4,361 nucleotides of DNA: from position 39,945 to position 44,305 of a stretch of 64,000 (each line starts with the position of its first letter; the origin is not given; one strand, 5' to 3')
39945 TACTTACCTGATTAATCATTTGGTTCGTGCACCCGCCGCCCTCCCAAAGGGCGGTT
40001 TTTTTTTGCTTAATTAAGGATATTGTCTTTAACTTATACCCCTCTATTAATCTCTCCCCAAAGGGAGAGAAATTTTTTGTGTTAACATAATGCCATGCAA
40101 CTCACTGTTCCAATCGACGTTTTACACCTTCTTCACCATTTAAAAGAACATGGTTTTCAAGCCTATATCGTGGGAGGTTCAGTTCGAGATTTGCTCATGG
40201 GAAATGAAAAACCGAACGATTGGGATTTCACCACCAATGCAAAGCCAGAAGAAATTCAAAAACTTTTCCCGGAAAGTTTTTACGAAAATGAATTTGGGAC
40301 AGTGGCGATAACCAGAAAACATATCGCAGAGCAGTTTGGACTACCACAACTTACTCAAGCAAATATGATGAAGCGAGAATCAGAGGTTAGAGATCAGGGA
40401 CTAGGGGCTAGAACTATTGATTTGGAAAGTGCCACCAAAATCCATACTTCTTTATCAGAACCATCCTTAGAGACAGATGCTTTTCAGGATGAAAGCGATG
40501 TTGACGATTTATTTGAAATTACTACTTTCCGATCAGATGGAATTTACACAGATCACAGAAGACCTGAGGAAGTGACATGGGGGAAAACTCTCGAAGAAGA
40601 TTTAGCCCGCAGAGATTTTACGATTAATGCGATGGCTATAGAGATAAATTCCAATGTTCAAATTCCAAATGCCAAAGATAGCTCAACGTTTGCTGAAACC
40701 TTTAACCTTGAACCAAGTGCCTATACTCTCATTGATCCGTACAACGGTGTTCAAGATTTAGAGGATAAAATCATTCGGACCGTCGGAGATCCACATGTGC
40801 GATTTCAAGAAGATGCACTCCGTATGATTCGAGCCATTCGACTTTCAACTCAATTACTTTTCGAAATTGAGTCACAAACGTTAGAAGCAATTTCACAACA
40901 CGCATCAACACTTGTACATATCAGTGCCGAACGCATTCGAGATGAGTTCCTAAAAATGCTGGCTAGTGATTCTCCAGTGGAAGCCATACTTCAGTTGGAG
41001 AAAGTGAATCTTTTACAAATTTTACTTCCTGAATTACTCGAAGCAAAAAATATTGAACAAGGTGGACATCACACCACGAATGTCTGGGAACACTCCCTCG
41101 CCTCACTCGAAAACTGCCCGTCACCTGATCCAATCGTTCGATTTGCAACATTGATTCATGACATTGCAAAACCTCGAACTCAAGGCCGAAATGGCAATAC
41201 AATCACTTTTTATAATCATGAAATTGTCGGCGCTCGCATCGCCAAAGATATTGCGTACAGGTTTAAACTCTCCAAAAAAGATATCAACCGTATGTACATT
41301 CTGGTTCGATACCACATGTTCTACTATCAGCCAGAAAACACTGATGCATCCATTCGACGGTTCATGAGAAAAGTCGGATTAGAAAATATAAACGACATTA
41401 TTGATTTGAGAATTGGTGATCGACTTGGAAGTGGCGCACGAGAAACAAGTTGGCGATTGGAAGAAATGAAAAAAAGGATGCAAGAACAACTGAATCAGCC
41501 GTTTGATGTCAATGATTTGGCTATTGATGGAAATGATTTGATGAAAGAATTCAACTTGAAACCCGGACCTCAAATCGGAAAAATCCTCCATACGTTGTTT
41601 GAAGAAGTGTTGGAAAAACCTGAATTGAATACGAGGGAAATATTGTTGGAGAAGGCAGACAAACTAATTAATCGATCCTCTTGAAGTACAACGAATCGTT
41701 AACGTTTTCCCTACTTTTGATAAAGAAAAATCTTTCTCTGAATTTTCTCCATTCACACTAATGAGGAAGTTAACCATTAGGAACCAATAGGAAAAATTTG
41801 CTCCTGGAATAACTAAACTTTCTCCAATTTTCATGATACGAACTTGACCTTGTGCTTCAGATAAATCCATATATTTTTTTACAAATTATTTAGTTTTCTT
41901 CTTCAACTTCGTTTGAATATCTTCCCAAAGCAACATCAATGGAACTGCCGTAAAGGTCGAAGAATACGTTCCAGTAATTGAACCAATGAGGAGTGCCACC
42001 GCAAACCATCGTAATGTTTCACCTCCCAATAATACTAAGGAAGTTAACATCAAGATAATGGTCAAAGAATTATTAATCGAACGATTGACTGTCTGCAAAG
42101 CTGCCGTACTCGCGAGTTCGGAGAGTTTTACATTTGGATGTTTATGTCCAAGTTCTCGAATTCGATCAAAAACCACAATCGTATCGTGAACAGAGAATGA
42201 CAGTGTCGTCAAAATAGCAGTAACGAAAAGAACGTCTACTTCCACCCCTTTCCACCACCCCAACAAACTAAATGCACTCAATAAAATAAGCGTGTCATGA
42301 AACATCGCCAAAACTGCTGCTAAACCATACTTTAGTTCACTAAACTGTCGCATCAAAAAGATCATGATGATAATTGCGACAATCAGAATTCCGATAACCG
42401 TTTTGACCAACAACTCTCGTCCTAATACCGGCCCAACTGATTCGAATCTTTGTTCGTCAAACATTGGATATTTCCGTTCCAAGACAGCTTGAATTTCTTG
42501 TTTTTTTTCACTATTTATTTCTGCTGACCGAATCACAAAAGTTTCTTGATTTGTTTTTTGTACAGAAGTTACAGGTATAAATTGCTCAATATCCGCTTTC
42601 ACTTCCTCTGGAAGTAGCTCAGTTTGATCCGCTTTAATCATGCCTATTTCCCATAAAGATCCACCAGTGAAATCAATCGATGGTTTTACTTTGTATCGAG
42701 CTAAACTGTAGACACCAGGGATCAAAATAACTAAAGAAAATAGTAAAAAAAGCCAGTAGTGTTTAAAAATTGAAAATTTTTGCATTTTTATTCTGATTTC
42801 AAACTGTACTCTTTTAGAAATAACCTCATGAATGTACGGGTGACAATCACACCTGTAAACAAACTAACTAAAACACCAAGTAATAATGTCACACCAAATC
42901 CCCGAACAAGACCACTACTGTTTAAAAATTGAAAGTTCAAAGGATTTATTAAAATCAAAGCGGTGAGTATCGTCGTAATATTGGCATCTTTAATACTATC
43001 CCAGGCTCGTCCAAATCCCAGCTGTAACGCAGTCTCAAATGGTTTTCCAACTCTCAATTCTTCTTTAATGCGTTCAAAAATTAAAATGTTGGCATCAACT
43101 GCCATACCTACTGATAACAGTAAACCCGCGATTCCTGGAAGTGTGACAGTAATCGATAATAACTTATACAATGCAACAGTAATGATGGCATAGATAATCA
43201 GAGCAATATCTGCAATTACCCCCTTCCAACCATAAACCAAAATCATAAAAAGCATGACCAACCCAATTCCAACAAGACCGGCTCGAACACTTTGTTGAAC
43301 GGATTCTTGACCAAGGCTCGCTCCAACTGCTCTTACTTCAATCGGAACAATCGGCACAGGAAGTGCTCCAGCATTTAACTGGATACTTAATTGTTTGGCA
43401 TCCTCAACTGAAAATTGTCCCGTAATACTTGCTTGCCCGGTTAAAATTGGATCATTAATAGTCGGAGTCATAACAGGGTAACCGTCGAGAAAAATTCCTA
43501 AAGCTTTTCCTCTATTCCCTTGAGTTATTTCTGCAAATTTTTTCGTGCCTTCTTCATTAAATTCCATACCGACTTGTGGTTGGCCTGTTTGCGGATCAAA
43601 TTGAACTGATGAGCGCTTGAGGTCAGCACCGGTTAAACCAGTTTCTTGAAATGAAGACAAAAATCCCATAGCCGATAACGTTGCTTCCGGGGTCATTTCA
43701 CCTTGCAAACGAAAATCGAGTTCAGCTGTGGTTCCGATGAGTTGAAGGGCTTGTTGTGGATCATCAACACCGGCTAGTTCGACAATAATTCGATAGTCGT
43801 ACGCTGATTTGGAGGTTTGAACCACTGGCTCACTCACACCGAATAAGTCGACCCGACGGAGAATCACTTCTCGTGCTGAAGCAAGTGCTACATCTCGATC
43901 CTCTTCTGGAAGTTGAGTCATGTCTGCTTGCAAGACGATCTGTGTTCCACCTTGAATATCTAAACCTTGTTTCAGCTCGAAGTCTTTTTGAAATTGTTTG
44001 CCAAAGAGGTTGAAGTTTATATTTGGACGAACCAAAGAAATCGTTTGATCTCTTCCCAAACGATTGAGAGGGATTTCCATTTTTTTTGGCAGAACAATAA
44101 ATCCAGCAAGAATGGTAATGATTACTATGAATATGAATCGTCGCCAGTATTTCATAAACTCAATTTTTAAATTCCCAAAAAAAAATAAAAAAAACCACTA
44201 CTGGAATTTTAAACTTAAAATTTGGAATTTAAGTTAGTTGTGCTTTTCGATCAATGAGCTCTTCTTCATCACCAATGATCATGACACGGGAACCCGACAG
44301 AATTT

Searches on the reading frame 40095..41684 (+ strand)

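Call 10: search_protein_families(library=pfam, proteins=[window:40095-41684:+], max_evalue=0.001)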
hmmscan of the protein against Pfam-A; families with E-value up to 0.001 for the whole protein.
window:40095-41684:+ (529 aa): 4 families
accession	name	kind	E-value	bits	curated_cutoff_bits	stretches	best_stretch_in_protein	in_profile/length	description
PF01743.26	PolyA_pol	-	2.2e-31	109.2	23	2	136-228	60-126/126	Poly A polymerase head domain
PF12627.12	PolyA_pol_RNAbd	-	1.6e-19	69.8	22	1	256-315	2-61/64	Probable RNA and SrmB- binding site of polymerase A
PF13735.12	tRNA_NucTran2_2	-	5e-12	46.5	27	1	390-521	31-149/149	tRNA nucleotidyltransferase domain 2 putative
PF01966.28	HD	-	8.1e-08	33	22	1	346-421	25-93/116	HD domain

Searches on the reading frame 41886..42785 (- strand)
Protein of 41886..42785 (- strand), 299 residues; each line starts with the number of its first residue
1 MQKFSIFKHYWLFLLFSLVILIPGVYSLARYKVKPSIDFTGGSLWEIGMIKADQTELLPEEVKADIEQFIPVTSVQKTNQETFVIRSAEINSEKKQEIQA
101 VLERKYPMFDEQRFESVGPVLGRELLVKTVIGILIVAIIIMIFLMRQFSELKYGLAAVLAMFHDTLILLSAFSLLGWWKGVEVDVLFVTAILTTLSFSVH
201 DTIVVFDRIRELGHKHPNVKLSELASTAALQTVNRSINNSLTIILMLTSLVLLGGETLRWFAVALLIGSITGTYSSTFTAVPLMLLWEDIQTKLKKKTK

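Call 10: search_protein_families(library=pfam, proteins=[window:41886-42785:-], max_evalue=0.001)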
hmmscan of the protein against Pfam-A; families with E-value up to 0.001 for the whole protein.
window:41886-42785:- (299 aa): 1 family
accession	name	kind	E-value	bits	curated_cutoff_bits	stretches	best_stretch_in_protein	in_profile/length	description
PF02355.23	SecD_SecF_C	-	2.1e-44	151.7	20.5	1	100-288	4-187/189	Protein export membrane protein SecD/SecF, C-terminal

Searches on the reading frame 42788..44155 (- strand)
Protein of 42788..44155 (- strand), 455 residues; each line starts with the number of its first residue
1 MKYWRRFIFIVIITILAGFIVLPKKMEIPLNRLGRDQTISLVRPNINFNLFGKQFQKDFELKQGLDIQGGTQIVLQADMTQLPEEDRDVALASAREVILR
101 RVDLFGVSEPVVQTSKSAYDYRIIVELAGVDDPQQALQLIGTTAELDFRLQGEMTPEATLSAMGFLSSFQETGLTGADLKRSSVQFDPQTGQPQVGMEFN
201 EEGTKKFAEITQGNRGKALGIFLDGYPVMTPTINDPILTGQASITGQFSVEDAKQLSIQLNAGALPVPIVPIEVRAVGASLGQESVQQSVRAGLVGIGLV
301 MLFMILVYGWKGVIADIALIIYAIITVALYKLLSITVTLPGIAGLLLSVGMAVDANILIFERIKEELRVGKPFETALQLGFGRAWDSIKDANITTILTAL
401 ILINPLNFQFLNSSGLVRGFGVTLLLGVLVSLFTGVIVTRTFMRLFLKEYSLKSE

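Call 66: search_protein_families(library=pfam, proteins=[window:42788-44155:-], max_evalue=0.0001)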
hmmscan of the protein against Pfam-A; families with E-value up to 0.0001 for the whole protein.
window:42788-44155:- (455 aa): 4 families
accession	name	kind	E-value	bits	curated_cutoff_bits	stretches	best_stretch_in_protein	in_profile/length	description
PF22599.2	SecDF_P1_head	-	1.1e-28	99.8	27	1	171-267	18-114/114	SecDF, P1 head subdomain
PF21760.3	SecD_1st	-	3.4e-19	68.5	27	1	93-151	3-58/60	Protein translocase subunit SecDF, P1 domain, N-terminal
PF02355.23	SecD_SecF_C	-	3e-15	56.6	20.5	1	272-445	16-185/189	Protein export membrane protein SecD/SecF, C-terminal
PF00873.25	ACR_tran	-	1.5e-07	30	28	1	283-452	327-495/1021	AcrB/AcrD/AcrF family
